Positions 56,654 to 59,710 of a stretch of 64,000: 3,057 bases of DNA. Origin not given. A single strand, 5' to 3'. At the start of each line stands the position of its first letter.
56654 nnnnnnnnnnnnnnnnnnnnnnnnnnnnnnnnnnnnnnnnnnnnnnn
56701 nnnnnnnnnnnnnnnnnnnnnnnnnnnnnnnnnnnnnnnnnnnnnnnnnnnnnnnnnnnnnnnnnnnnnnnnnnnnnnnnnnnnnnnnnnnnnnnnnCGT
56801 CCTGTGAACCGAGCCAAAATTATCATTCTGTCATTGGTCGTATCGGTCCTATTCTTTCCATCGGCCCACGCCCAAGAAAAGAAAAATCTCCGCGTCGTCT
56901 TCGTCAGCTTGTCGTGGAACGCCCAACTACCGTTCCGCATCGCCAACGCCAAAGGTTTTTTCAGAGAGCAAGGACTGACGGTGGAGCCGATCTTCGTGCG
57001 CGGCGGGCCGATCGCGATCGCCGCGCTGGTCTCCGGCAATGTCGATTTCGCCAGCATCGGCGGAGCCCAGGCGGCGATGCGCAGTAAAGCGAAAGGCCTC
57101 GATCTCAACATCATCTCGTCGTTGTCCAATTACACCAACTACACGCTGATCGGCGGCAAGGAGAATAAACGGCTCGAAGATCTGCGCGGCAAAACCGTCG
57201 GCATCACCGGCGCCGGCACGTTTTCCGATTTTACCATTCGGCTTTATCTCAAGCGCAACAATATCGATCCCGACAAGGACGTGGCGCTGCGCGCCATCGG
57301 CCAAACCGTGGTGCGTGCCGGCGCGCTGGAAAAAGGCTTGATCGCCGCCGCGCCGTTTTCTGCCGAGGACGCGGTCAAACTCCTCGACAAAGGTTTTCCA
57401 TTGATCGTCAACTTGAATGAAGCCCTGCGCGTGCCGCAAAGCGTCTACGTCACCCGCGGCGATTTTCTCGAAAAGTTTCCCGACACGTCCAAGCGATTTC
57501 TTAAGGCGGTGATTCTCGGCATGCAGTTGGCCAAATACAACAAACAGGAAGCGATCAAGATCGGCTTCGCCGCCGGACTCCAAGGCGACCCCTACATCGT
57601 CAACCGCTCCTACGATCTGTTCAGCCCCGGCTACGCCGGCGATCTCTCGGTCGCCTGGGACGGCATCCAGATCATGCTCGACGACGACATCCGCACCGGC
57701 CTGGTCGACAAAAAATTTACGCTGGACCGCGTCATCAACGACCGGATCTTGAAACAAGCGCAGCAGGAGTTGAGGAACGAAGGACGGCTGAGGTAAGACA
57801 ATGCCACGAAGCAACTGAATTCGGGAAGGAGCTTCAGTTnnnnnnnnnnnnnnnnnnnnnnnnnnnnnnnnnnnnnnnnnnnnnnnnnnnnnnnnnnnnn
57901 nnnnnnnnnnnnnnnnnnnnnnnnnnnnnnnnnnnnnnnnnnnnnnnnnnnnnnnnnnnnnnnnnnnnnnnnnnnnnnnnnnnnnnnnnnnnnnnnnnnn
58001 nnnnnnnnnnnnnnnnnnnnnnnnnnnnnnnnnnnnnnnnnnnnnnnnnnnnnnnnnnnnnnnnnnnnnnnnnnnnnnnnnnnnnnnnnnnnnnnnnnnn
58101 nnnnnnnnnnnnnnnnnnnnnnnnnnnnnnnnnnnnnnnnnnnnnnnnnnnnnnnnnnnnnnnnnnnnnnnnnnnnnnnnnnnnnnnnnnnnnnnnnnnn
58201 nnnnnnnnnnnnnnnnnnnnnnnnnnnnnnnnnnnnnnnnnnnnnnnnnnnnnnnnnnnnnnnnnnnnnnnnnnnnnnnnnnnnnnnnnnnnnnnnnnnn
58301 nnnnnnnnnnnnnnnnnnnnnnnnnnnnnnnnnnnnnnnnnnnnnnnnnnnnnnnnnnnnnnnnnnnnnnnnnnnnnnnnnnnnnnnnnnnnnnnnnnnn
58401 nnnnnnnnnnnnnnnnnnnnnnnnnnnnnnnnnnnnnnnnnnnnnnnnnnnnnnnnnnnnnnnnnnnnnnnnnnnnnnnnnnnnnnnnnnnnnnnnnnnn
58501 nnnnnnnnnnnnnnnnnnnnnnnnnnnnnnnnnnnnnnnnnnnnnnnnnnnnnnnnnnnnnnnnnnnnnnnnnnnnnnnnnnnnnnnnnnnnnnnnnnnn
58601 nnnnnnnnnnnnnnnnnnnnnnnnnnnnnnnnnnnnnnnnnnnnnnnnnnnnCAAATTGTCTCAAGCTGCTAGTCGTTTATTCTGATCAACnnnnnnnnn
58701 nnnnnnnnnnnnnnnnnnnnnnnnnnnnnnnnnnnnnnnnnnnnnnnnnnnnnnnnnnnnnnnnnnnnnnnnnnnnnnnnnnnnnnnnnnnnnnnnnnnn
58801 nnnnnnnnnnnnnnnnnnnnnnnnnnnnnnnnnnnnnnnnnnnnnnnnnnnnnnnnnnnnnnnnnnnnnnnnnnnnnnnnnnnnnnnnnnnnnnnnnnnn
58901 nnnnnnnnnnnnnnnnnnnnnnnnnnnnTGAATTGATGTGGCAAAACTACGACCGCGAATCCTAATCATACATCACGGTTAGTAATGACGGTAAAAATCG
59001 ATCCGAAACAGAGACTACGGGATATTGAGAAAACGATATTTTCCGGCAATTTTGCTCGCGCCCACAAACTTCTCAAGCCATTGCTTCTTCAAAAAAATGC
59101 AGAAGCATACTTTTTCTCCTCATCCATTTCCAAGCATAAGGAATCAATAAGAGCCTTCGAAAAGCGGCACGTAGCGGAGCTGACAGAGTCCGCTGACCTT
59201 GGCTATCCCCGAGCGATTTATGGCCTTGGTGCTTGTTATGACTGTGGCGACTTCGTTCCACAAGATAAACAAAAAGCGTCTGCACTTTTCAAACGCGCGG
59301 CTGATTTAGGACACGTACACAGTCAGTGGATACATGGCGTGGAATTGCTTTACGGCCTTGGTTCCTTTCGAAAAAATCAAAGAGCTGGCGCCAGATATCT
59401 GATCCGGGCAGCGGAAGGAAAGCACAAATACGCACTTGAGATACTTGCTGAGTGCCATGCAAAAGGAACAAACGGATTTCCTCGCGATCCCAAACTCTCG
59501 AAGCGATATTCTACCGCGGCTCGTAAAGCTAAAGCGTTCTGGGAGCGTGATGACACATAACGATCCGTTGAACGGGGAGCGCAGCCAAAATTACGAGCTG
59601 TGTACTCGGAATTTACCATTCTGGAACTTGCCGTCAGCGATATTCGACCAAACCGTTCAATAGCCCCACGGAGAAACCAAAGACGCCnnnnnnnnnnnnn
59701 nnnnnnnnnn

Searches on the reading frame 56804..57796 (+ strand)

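Call 4: search_protein_families(library=pfam, proteins=[window:56804-57796:+])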
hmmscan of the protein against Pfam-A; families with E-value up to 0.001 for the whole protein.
window:56804-57796:+ (330 aa): 3 families
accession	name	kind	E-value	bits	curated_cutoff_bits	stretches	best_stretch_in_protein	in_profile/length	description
PF09084.16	NMT1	-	3.1e-21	76.7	20.5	1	43-250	6-216/216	NMT1/THI5 like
PF13379.11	NMT1_2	-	9.6e-15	55.5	24.7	1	23-247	2-240/252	NMT1-like family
PF12974.12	Phosphonate-bd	-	1.1e-08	35.2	27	1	55-243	26-219/242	ABC transporter, phosphonate, periplasmic substrate-binding protein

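Call 24: search_protein_families(library=ncbifam, proteins=[window:56804-57796:+], max_evalue=0.01)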
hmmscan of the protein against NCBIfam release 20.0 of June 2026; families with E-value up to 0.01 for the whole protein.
window:56804-57796:+ (330 aa): 4 families
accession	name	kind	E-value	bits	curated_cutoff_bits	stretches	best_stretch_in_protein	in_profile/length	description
TIGR01728.1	SsuA_fam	subfamily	4e-20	72.2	163.5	1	40-253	10-226/290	aliphatic sulfonate ABC transporter substrate-binding protein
TIGR01729.1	taurine_ABC_bnd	equivalog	1.6e-09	37.6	304.25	1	43-239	11-209/300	taurine ABC transporter substrate-binding protein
NF008553.0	PRK11480.1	equivalog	2.7e-06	26.8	490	1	40-239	32-231/320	taurine ABC transporter substrate-binding protein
NF040735.1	SBP_SaoX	equivalog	0.00068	18.8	300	1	46-260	20-234/330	ABC transporter substrate-binding subunit SaoX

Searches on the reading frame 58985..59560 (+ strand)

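Call 8: search_protein_families(library=pfam, proteins=[window:58985-59560:+], max_evalue=0.1)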
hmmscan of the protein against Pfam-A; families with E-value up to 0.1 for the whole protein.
window:58985-59560:+ (191 aa): 2 families
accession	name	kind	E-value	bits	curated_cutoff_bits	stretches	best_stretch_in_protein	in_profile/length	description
PF08238.18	Sel1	-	1e-15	58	30.7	2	75-110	1-36/36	Sel1 repeat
PF23310.1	TPR_27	-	0.019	15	27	0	90-139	40-88/110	Plant tetratrico peptide repeats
